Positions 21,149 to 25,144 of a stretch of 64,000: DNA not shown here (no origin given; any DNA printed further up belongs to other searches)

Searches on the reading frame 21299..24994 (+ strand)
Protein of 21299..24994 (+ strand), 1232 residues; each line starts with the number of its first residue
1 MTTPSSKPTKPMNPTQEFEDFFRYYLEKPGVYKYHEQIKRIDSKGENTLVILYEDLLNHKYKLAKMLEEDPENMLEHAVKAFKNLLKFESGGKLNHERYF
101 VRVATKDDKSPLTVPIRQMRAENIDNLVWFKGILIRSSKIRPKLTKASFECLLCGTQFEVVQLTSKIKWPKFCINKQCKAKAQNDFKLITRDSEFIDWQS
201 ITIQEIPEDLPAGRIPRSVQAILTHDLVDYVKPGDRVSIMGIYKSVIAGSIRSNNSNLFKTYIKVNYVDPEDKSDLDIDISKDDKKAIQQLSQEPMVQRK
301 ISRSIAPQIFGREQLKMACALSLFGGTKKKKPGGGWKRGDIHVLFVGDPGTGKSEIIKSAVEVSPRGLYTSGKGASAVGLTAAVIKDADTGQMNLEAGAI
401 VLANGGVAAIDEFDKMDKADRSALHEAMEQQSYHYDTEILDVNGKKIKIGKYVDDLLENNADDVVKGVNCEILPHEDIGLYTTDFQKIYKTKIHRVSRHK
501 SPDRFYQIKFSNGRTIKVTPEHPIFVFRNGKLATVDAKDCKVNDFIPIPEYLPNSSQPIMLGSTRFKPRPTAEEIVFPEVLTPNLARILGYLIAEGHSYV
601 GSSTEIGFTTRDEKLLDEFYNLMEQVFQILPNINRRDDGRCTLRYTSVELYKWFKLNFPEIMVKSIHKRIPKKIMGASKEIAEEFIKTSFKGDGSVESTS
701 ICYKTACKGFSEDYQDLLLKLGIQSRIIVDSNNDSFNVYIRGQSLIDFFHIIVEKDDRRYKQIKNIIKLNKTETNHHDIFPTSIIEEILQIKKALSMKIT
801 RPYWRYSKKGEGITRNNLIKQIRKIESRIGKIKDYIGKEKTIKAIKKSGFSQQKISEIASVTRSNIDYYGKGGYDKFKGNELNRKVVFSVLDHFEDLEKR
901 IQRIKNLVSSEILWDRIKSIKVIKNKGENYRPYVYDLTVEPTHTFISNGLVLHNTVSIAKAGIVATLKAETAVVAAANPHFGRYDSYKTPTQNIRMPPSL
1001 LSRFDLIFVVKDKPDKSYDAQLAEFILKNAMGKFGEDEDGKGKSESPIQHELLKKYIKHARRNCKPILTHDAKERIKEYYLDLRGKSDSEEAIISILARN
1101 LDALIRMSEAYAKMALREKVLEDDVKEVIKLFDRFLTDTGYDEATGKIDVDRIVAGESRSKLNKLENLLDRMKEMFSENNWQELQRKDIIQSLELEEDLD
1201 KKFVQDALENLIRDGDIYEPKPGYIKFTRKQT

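Call 66: search_protein_families(library=pfam, proteins=[window:21299-24994:+], max_evalue=0.00001)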
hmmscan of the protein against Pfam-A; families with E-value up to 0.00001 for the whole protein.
window:21299-24994:+ (1232 aa): 6 families
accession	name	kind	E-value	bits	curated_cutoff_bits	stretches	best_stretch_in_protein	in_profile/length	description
PF00493.29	MCM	-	2.1e-86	289.1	23.3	2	285-432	2-149/224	MCM P-loop domain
PF17207.9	MCM_OB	-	2e-38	131.4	24.8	1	116-245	2-124/126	MCM OB domain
PF14890.11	Intein_splicing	-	2e-25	89.8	35.8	1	483-954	28-155/155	Intein splicing domain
PF17855.7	MCM_lid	-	1.7e-24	86.5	27.4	1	1051-1134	1-85/87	MCM AAA-lid domain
PF14528.11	LAGLIDADG_3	-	1.4e-17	64.1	22.5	1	684-752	5-81/82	LAGLIDADG-like domain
PF14551.11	MCM_N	-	4.5e-12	46.7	24.9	1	16-102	2-92/95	MCM N-terminal domain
